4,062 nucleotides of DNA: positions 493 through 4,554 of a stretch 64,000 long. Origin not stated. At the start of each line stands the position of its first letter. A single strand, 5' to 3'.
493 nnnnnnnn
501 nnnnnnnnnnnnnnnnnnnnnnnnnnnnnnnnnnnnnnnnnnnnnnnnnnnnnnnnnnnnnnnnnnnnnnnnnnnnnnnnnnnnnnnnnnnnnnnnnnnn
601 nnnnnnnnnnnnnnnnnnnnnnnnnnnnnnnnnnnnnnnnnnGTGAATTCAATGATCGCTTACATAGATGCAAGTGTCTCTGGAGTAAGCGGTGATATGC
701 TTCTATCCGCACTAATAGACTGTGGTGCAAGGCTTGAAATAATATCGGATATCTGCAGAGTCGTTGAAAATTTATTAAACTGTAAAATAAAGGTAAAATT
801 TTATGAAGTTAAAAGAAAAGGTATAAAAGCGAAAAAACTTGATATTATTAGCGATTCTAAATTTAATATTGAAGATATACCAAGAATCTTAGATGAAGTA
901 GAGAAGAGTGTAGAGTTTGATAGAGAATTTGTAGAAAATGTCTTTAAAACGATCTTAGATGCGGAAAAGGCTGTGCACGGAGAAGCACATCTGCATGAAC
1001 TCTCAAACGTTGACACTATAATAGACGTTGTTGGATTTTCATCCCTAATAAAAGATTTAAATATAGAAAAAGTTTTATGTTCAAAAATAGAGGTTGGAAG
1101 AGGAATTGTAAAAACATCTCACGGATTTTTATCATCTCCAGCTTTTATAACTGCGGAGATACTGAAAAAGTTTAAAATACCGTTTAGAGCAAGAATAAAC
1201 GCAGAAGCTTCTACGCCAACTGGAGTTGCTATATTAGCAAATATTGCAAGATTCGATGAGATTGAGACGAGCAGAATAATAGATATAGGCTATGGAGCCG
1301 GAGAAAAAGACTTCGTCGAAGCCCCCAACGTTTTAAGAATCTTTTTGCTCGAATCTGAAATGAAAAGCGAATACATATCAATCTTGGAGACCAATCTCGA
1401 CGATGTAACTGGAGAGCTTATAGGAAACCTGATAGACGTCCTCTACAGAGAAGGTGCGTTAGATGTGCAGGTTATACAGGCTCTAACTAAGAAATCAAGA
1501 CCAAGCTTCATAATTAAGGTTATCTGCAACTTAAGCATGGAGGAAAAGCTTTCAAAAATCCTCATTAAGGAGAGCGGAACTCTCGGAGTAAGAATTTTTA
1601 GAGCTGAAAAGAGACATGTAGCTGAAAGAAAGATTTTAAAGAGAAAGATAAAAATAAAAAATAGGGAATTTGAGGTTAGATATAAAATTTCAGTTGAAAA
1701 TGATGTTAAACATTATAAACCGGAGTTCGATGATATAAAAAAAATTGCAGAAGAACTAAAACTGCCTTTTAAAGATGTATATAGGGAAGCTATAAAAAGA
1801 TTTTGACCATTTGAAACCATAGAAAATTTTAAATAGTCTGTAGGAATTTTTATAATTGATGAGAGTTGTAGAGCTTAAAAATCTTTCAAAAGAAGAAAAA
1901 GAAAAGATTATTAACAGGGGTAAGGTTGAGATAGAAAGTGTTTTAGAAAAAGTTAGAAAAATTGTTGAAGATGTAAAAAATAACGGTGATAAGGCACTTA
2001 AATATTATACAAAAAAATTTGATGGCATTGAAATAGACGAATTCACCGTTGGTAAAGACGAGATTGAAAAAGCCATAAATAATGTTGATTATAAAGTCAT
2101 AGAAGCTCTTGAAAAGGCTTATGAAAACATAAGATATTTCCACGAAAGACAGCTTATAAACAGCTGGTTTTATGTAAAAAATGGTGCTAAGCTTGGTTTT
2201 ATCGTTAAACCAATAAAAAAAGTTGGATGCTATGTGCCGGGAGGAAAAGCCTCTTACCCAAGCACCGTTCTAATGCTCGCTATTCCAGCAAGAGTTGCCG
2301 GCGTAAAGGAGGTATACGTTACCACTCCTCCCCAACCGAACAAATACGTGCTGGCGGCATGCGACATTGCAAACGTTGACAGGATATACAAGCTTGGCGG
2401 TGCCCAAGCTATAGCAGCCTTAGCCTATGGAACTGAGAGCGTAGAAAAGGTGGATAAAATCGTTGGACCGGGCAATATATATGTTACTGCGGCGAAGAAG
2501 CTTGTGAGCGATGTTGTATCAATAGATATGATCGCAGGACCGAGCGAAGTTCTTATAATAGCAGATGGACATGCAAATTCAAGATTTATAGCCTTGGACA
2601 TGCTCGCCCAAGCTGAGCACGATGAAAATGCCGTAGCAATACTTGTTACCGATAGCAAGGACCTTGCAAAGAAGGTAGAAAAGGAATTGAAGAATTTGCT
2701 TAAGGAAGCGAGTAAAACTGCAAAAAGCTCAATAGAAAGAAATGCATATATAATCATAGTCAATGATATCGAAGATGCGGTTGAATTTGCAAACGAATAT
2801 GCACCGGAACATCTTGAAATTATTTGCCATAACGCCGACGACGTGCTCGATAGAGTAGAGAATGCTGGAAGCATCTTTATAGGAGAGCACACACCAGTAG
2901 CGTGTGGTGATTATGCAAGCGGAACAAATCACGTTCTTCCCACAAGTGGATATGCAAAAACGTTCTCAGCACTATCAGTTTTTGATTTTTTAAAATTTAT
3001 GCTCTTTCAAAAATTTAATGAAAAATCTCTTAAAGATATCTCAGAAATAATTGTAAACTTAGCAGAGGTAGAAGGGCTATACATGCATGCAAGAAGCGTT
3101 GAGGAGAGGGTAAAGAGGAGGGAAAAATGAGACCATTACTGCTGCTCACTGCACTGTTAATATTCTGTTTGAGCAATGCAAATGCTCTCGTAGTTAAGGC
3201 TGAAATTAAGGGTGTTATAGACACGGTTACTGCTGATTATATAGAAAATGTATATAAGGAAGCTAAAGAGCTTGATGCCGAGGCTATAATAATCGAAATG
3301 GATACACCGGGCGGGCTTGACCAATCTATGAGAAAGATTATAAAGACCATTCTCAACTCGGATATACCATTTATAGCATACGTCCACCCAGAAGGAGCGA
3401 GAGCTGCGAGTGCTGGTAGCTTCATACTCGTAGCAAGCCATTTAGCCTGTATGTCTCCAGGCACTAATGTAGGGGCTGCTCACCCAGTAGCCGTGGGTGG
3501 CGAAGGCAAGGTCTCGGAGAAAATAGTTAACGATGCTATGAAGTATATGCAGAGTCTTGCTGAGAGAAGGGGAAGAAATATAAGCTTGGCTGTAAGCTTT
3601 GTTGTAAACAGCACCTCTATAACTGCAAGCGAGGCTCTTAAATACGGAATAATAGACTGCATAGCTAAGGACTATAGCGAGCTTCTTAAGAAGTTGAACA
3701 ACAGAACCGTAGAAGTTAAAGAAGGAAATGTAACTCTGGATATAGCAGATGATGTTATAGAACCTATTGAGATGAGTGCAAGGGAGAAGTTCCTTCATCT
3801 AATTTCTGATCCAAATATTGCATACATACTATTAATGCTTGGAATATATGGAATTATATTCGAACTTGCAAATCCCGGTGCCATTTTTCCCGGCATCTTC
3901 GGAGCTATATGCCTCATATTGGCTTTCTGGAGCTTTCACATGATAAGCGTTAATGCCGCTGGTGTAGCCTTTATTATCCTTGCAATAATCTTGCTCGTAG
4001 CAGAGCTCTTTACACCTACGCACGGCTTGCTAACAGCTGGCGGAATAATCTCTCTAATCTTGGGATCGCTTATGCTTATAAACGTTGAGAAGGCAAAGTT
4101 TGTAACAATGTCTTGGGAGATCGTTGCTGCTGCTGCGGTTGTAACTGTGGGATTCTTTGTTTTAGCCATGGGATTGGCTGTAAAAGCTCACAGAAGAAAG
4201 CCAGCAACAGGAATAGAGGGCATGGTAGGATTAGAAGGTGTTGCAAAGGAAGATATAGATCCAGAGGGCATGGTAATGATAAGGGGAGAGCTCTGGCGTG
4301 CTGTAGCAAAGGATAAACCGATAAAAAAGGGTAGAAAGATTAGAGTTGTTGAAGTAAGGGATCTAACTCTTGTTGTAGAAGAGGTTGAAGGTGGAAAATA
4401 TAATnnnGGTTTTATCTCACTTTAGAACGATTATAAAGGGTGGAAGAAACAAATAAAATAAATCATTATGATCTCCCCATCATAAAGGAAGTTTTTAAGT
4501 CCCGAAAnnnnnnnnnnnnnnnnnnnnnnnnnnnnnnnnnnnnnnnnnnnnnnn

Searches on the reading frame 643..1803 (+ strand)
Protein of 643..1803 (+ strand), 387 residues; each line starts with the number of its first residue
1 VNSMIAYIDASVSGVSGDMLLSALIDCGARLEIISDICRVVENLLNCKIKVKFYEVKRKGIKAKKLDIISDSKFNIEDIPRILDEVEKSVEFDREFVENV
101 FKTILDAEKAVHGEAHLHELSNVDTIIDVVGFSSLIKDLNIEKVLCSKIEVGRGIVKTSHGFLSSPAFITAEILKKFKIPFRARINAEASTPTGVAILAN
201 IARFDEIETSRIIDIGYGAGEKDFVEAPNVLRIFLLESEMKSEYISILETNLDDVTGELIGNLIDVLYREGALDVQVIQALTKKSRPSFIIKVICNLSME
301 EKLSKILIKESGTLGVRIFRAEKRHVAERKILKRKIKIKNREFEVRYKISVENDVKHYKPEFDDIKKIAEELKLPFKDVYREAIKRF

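Call 57: search_protein_families(library=pfam, proteins=[window:643-1803:+], max_evalue=0.0001)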
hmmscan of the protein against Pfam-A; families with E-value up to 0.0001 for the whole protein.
window:643-1803:+ (387 aa): 1 family
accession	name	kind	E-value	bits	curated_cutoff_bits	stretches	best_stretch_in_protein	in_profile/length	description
PF01969.22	Ni_insertion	-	2e-103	346.9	22.1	1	6-380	1-375/375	Nickel insertion protein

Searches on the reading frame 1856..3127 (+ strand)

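Call 57: search_protein_families(library=pfam, proteins=[window:1856-3127:+], max_evalue=0.0001)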
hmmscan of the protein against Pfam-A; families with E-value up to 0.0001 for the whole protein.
window:1856-3127:+ (424 aa): 1 family
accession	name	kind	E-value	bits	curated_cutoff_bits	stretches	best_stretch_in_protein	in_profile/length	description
PF00815.25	Histidinol_dh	-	1.3e-167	558.4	27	1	21-418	3-410/411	Histidinol dehydrogenase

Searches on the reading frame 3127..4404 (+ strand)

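Call 57: search_protein_families(library=pfam, proteins=[window:3127-4404:+], max_evalue=0.0001)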
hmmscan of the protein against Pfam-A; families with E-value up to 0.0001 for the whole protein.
window:3127-4404:+ (426 aa): 3 families
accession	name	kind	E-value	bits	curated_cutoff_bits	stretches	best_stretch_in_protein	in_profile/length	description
PF24961.1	NfeD_membrane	-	1.1e-28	100.1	26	1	230-346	1-117/119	NfeD integral membrane domain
PF25145.1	NfeD1b_N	-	1.4e-22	80.7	40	1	25-182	5-171/189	NfeD1b, N-terminal domain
PF01957.25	NfeD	-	8.5e-16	58.3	29.1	1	364-418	2-56/57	NfeD-like C-terminal, partner-binding domain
